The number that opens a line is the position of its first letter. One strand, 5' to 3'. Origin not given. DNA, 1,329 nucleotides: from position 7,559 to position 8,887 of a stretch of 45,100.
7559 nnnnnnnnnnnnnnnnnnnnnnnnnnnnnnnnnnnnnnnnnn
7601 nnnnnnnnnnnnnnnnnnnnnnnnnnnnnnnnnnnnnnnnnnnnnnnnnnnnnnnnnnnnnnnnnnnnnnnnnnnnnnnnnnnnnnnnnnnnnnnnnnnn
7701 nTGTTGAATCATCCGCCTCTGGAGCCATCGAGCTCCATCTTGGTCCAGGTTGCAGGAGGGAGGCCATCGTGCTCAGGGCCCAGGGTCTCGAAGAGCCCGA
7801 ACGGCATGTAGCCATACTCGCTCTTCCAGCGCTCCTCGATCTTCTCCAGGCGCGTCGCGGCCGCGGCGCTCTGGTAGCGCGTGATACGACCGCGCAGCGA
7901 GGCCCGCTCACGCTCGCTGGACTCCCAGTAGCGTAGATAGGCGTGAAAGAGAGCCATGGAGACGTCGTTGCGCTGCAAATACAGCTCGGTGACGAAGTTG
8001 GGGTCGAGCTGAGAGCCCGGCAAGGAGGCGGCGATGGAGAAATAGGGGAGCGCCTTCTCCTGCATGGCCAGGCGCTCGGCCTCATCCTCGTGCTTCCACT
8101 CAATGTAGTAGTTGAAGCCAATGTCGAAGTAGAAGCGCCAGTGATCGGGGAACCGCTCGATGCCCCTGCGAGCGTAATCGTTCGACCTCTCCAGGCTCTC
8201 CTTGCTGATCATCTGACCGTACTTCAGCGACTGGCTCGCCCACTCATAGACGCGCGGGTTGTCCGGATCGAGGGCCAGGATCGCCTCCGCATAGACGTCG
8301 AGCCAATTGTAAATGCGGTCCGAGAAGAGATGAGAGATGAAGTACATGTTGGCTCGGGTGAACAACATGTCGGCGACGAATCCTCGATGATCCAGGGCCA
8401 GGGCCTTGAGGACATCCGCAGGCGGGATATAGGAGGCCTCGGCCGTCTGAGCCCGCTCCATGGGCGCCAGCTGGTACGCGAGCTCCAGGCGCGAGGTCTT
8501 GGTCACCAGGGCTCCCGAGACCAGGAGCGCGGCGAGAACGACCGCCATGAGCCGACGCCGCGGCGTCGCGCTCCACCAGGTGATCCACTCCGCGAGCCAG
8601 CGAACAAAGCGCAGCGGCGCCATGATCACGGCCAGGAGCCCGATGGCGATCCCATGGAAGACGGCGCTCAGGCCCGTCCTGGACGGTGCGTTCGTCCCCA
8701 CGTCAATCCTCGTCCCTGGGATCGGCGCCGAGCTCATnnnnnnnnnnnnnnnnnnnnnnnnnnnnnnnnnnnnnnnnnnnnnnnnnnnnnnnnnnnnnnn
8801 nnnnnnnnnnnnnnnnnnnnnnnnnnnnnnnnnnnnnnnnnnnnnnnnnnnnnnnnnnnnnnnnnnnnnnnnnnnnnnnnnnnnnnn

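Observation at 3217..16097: Type IV pilus core cluster with PilS-PilR but no pilin gene, running into a translationally coupled amino-sugar/ABC-2 export module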

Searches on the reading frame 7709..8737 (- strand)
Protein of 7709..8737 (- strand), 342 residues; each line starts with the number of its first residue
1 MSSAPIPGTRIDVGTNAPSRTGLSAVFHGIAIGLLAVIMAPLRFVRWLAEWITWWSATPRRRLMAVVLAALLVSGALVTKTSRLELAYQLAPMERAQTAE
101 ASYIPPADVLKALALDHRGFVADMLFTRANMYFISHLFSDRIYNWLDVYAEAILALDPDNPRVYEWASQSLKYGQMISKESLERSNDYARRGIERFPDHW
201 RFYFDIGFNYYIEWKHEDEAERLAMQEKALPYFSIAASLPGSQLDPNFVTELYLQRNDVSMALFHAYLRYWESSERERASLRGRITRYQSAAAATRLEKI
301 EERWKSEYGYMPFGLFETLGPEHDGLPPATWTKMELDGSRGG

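Call 7: search_protein_families(library=pfam, proteins=[window:7709-8737:-], max_evalue=0.01)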
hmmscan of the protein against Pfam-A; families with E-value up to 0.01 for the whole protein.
window:7709-8737:- (342 aa): 0 families

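Call 8: search_protein_families(library=ncbifam, proteins=[window:7709-8737:-], max_evalue=0.01)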
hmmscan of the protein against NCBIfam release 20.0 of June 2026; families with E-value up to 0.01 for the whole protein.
window:7709-8737:- (342 aa): 0 families

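Call 11: find_homologous_proteins(query=window:7709-8737:-)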
Query window:7709-8737:- (342 aa): 67 proteins with E <= 0.001 among 8000 candidates.
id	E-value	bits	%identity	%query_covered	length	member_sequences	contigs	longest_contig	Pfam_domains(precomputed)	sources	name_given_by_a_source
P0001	3.4e-218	742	99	96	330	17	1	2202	-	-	-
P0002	1.1e-193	661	86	97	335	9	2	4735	-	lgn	-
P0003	3.4e-175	600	82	94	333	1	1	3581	-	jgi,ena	-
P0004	8.1e-168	576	75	96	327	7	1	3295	-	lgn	-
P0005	6.4e-132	458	64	91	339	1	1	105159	-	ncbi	ncbi:MAG: hypothetical protein ACQEXJ_16190 [Myxococcota bacterium]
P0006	2.5e-130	453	63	94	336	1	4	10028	-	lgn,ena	-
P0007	1.4e-129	450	66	87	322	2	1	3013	-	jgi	-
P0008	3.1e-127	443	61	93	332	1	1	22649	-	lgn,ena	-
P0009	3.6e-127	442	61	92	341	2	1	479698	-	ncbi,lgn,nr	ncbi:MAG: hypothetical protein H6746_03420 [Deltaproteobacteria bacterium]|nr:hypothetical protein [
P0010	4.5e-127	442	61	90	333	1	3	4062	-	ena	-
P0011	1.2e-126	441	62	94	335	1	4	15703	-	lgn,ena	-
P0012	6.3e-126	438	65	85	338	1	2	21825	-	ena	-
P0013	1.5e-125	437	63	87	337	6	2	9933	-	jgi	jgi:hypothetical protein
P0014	2.4e-123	430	62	86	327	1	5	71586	-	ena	-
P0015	1.9e-122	427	61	89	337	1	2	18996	-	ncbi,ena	-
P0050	1.4e-77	279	47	75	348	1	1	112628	-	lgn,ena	-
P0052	8.4e-77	277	45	79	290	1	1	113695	-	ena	-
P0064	3.8e-68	248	42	81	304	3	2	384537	-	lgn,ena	-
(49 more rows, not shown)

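Call 14: find_encoding_contigs(protein=P0009, flank=10000, max_places=2)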
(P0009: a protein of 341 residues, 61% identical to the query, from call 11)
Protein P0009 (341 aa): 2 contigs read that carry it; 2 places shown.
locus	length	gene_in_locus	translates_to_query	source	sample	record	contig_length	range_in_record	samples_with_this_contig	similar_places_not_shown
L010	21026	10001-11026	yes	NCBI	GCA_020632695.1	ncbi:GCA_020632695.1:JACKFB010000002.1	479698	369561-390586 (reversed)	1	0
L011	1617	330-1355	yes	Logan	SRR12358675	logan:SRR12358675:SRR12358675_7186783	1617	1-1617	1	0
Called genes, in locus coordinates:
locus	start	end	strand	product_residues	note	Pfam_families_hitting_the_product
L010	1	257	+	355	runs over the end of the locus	PF02481:DNA_processg_A, PF17782:WHD_DprA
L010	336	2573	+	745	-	PF01751:Toprim, PF01131:Topoisom_bac, PF01396:Zn_ribbon_Top1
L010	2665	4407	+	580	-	PF05157:MshEN, PF00437:T2SSE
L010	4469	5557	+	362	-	PF00437:T2SSE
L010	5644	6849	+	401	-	PF28597:T2SSF_N, PF00482:T2SSF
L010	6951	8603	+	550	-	PF25323:6TM_PilS, PF00989:PAS, PF08448:PAS_4 (weak), PF13426:PAS_9, PF00512:HisKA, PF02518:HATPase_c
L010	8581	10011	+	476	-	PF00072:Response_reg, PF00158:Sigma54_activat, PF13191:AAA_16 (weak), PF14532:Sigma54_activ_2, PF00004:AAA (weak), PF07728:AAA_5, PF25601:AAA_lid_14, PF02954:HTH_8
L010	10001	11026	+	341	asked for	-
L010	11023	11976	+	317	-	PF01073:3Beta_HSD, PF01370:Epimerase, PF02719:Polysacc_synt_2, PF04321:RmlD_sub_bind, PF07993:NAD_binding_4, PF16363:GDP_Man_Dehyd, PF13460:NAD_binding_10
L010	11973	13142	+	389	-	PF01041:DegT_DnrJ_EryC1, PF00155:Aminotran_1_2 (faint)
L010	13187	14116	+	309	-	PF00005:ABC_tran, PF13304:AAA_21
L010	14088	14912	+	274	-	PF12679:ABC2_membrane_2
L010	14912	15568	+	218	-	-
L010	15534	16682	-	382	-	-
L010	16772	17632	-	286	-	PF02195:ParB_N, PF17762:HTH_ParB, PF23552:ParB_C (weak)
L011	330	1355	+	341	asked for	-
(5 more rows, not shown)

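Call 18: find_related_loci(query=A1, collection=genome_contigs, flank=10000)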
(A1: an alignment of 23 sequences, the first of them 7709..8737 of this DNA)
Query A1 (342 aa) in genome_contigs; peptide patterns used: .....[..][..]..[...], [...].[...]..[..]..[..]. (x = any residue, [..] = any of these).
65 stretches matched a pattern; 22 encode a relative of the query (tblastn E <= 1e-3); 22 distinct loci.
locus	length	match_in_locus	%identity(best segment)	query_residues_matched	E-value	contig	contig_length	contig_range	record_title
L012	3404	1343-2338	58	1-332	1e-134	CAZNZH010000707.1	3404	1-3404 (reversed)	MAG TPA_asm: uncultured Myxococcales bacterium isolate binchicken_co235_11 genome assembly, contig: NODE_56264_length_34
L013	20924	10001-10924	62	24-331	2e-127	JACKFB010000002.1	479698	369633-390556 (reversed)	MAG: Deltaproteobacteria bacterium isolate HK-STAS-MYXO-49 HK-STAS-MYXO-49_2, whole genome shotgun sequence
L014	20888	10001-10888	65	36-331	5e-127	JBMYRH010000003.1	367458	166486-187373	MAG: Myxococcota bacterium isolate ME_XS_2303_bin_6 ME_XS_2303_bin_6_2, whole genome shotgun sequence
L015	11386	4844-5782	58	15-331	3e-124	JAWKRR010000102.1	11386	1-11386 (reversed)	MAG: Myxococcota bacterium isolate BC1.85 BC1.85.fa-102, whole genome shotgun sequence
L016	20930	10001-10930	64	24-334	2e-122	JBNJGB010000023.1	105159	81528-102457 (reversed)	MAG: Myxococcota bacterium isolate Y22_60dBSe2.bin.152 NODE_135_length_105159_cov_20.647792, whole genome shotgun sequen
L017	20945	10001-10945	56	21-335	4e-116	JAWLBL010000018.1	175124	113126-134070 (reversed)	MAG: Myxococcota bacterium isolate 15dZY3.bin.102 NODE_180_length_175124_cov_87.979940, whole genome shotgun sequence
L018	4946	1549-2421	60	43-333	1e-111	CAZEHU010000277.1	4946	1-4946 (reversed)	MAG TPA_asm: uncultured Myxococcales bacterium isolate SRP167671_co2_188 genome assembly, contig: NODE_19261_length_4946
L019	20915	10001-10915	54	31-333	1e-104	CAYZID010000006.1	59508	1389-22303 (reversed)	MAG TPA_asm: uncultured Myxococcales bacterium isolate binchicken_co64_124 genome assembly, contig: NODE_249_length_5950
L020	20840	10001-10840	52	55-334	3e-85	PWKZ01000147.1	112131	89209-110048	MAG: Bradymonadales bacterium isolate CSSed10_215 CS-Sed10-C43, whole genome shotgun sequence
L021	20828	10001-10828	46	60-335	2e-80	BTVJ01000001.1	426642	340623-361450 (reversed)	MAG: Myxococcales bacterium AMX-MBFR-64 DNA, sequence001, whole genome shotgun sequence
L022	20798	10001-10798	47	55-320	9e-76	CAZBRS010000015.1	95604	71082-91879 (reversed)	MAG TPA_asm: uncultured Myxococcales bacterium isolate SRP272421_co2_345 genome assembly, contig: NODE_227_length_95604_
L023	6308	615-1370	49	89-338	7e-74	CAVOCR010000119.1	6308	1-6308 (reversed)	MAG: Myxococcota bacterium isolate CBN3_323.15 genome assembly, contig: Ga0302135_10007371, whole genome shotgun sequenc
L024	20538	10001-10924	40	31-335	2e-72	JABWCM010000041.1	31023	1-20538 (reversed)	MAG: Myxococcales bacterium isolate MAG_56 scaffold_1272, whole genome shotgun sequence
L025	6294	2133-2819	44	99-328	1e-63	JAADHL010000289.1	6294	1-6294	MAG: Deltaproteobacteria bacterium isolate M_MetaBat.191 contig-127_22032, whole genome shotgun sequence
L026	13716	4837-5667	40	34-320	4e-60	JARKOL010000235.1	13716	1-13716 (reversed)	MAG: Myxococcota bacterium isolate D137_maxbin.042_sub k141_39663, whole genome shotgun sequence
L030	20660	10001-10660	41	99-319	2e-52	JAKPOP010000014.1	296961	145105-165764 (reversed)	MAG: Deltaproteobacteria bacterium isolate JPNA_maxbin.075 k141_1645306, whole genome shotgun sequence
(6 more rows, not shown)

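Call 24: find_encoding_contigs(protein=P0064, flank=10000, max_places=1)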
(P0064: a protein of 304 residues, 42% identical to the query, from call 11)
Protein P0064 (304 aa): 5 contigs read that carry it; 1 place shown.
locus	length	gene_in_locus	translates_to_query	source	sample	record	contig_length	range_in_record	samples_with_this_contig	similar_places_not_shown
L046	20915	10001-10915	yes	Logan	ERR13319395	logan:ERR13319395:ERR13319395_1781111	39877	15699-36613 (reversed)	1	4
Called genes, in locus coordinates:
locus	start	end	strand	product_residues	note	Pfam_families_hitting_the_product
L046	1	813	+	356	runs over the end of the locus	PF02481:DNA_processg_A, PF18306:LDcluster4 (faint)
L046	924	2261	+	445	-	PF01134:GIDA, PF01266:DAO (weak), PF07992:Pyr_redox_2 (weak), PF13450:NAD_binding_8 (weak)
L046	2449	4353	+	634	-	PF05157:MshEN, PF00437:T2SSE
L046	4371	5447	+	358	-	PF00437:T2SSE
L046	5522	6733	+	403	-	PF28597:T2SSF_N (weak), PF00482:T2SSF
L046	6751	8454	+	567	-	PF25323:6TM_PilS, PF00989:PAS, PF08448:PAS_4, PF13426:PAS_9, PF00512:HisKA, PF02518:HATPase_c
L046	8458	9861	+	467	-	PF00072:Response_reg, PF06745:ATPase (faint), PF00158:Sigma54_activat, PF01078:Mg_chelatase (faint), PF14532:Sigma54_activ_2, PF07728:AAA_5 (weak), PF25601:AAA_lid_14, PF02954:HTH_8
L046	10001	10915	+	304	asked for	-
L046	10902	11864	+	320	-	PF00106:adh_short (weak), PF01073:3Beta_HSD, PF01370:Epimerase, PF02719:Polysacc_synt_2, PF04321:RmlD_sub_bind, PF07993:NAD_binding_4, PF16363:GDP_Man_Dehyd, PF13460:NAD_binding_10, +1 more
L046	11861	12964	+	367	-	PF01041:DegT_DnrJ_EryC1, PF00155:Aminotran_1_2 (weak)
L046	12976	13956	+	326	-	PF00005:ABC_tran, PF13304:AAA_21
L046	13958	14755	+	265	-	PF12679:ABC2_membrane_2, PF12730:ABC2_membrane_4 (weak), PF13346:ABC2_membrane_5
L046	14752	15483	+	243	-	-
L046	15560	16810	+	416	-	PF13442:Cytochrome_CBB3 (faint), PF07635:PSCyt1 (faint)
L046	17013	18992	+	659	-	PF01082:Cu2_monooxygen, PF03712:Cu2_monoox_C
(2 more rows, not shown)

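Call 25: find_encoding_contigs(protein=P0050, flank=10000, max_places=1)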
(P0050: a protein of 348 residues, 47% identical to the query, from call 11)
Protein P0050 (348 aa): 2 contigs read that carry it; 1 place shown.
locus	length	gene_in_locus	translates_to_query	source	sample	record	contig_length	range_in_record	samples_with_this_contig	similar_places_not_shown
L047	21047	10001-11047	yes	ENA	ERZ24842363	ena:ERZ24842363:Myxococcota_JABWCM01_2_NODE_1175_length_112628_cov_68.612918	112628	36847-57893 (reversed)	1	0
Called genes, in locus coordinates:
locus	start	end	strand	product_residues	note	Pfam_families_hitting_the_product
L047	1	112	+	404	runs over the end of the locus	PF28597:T2SSF_N, PF00482:T2SSF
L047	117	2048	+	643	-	PF25323:6TM_PilS, PF00989:PAS, PF08448:PAS_4, PF13426:PAS_9, PF00512:HisKA, PF02518:HATPase_c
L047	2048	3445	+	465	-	PF00072:Response_reg, PF00158:Sigma54_activat, PF13191:AAA_16 (weak), PF14532:Sigma54_activ_2, PF07728:AAA_5, PF25601:AAA_lid_14, PF02954:HTH_8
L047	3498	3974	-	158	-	-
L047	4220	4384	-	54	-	-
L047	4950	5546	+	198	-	PF07963:N_methyl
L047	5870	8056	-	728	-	PF13432:TPR_16 (faint)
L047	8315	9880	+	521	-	-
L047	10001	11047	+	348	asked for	-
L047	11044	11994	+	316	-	PF00106:adh_short (weak), PF01073:3Beta_HSD, PF01370:Epimerase, PF02719:Polysacc_synt_2, PF04321:RmlD_sub_bind, PF07993:NAD_binding_4, PF13460:NAD_binding_10, PF16363:GDP_Man_Dehyd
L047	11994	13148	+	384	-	PF01041:DegT_DnrJ_EryC1, PF00155:Aminotran_1_2 (weak)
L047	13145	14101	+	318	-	PF00005:ABC_tran, PF13304:AAA_21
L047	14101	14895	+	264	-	PF12679:ABC2_membrane_2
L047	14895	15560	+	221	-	-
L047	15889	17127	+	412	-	PF00270:DEAD, PF04851:ResIII (weak), PF00271:Helicase_C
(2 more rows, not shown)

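Call 26: find_encoding_contigs(protein=P0052, flank=10000, max_places=1)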
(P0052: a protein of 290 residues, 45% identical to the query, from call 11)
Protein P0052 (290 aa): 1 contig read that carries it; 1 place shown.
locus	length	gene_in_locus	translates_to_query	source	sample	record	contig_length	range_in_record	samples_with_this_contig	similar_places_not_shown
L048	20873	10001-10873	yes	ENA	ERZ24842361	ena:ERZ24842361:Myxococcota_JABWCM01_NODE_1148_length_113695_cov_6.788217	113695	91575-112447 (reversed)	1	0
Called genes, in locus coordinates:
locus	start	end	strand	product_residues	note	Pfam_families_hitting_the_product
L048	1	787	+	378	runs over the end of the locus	PF00437:T2SSE, PF13401:AAA_22 (faint)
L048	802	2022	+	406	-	PF28597:T2SSF_N, PF00482:T2SSF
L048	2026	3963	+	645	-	PF25323:6TM_PilS, PF00989:PAS, PF08448:PAS_4, PF13426:PAS_9, PF00512:HisKA, PF02518:HATPase_c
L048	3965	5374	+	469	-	PF00072:Response_reg, PF00158:Sigma54_activat, PF13191:AAA_16, PF14532:Sigma54_activ_2, PF00004:AAA (weak), PF07728:AAA_5, PF25601:AAA_lid_14, PF02954:HTH_8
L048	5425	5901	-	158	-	-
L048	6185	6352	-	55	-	-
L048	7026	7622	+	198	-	PF07963:N_methyl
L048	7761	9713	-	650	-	-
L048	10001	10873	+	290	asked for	-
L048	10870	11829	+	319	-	PF01073:3Beta_HSD, PF01370:Epimerase, PF02719:Polysacc_synt_2, PF04321:RmlD_sub_bind, PF05368:NmrA, PF07993:NAD_binding_4, PF16363:GDP_Man_Dehyd, PF13460:NAD_binding_10, +1 more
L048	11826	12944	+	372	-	PF01041:DegT_DnrJ_EryC1, PF00155:Aminotran_1_2 (weak)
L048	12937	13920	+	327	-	PF00005:ABC_tran, PF13304:AAA_21 (faint)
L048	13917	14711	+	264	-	PF12679:ABC2_membrane_2, PF12730:ABC2_membrane_4 (weak)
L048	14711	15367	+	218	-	-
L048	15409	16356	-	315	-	PF02195:ParB_N, PF17762:HTH_ParB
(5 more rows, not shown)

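Call 63: predict_structure(alignment_id=A1)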
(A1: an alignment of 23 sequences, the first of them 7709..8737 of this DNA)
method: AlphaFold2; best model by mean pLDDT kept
length: 342 residues; sequences in the alignment: 23
mean_pLDDT: 81.6   pTM: 0.60
mean pLDDT of the five models: 81.6, 79.6, 77.5, 76.1, 75.7
residues with pLDDT >= 90: 143; 70-90: 128; 50-70: 36; < 50: 35
segments of 3 or more residues with pLDDT < 50: 1-3, 10-20, 95-99, 323-328, 333-342
pLDDT, mean of each block of 10 residues (from residue 1): 49 47 70 83 89 90 92 88 74 51 83 93 92 70 74 95 94 81 95 97 98 95 96 94 91 91 89 87 88 85 87 77 51 46 31
secondary structure, 60 per line:
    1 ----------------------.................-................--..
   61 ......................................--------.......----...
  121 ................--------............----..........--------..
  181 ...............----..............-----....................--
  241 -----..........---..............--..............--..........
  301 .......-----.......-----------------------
elements in order: H23-39 H41-56 H59-98 H107-113 H118-136 H145-156 H161-170 H179-195 H200-213 H219-238 H246-255 H259-272 H275-288 H291-307 H313-319

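Call 67: fold_search(model_id=the predicted structure, library=pdb)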
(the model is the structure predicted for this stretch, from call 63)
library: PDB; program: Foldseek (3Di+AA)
matches with E <= 10: 886; with E <= 0.001: 0
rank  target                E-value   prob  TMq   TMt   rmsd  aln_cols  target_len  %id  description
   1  7obi_B                3.0e-03  1.00  0.30  0.66   4.1       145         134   17  Consensus tetratricopeptide repeat protein type RV4 (released 2022-02-23)
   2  11kc_A                6.6e-03  1.00  0.30  0.46  15.4       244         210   17  Cryo-EM determined structure of designed nanoparticle O43-TM (released 2026-04-08)
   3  6b85_A                6.6e-03  1.00  0.28  0.41  15.9       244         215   16  Crystal structure of transmembrane protein TMHC4_R (released 2018-03-14)
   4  9qhc_B                6.9e-03  1.00  0.23  0.27  15.5       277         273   16  Crystal structure of 8-repeat CTPR protein with eliminated coordination sites (released 2025-10-22)
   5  9qhb                  8.0e-03  1.00  0.30  0.36   8.2       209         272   15  Crystal structure of 16-repeat CTPR protein with eliminated coordination sites (released 2025-10-22)
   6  9gzg_A                8.3e-03  1.00  0.31  0.61   5.8       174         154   17  Crystal structure of CTPR4E4 mutant (released 2025-10-15)
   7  7obi_A                9.6e-03  1.00  0.29  0.65   4.2       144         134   17  Consensus tetratricopeptide repeat protein type RV4 (released 2022-02-23)
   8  8chy                  1.1e-02  1.00  0.30  0.37   5.1       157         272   17  Crystal structure of an 8-repeat consensus TPR superhelix with Zinc. (released 2024-02-21)
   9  2pl2_A                1.2e-02  1.00  0.29  0.47  13.4       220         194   17  Crystal structure of TTC0263: a thermophilic TPR protein in Thermus thermophilus HB27 (released 2008-03-04)
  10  9qhc_A                1.6e-02  1.00  0.26  0.30  11.1       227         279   15  Crystal structure of 8-repeat CTPR protein with eliminated coordination sites (released 2025-10-22)
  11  1w3b_A                2.1e-02  1.00  0.25  0.23   7.7       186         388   17  The superhelical TPR domain of O-linked GlcNAc transferase reveals structural similarities to importin alpha. (released 2004-09-09)
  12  7yeh_A                2.1e-02  0.99  0.23  0.10  11.3       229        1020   16  Cryo-EM structure of human OGT-OGA complex (released 2023-07-12)
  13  5a01_A                2.3e-02  1.00  0.28  0.16   5.1       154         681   13  O-GlcNAc transferase from Drososphila melanogaster (released 2016-04-27)
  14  6eou                  2.5e-02  1.00  0.30  0.29   9.1       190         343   14  O-GlcNAc transferase TPR domain with the intellectual disability associated mutation L254F (released 2018-05-09)
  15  7yea_A                2.7e-02  1.00  0.29  0.12   8.9       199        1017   15  Human O-GlcNAc transferase Dimer (released 2023-07-12)
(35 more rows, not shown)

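Call 77: search_protein_families(library=pfam, proteins=[L030:7817-9667:-], max_evalue=0.01)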
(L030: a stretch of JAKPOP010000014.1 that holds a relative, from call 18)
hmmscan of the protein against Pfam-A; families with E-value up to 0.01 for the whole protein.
L030:7817-9667:- (616 aa): 0 families
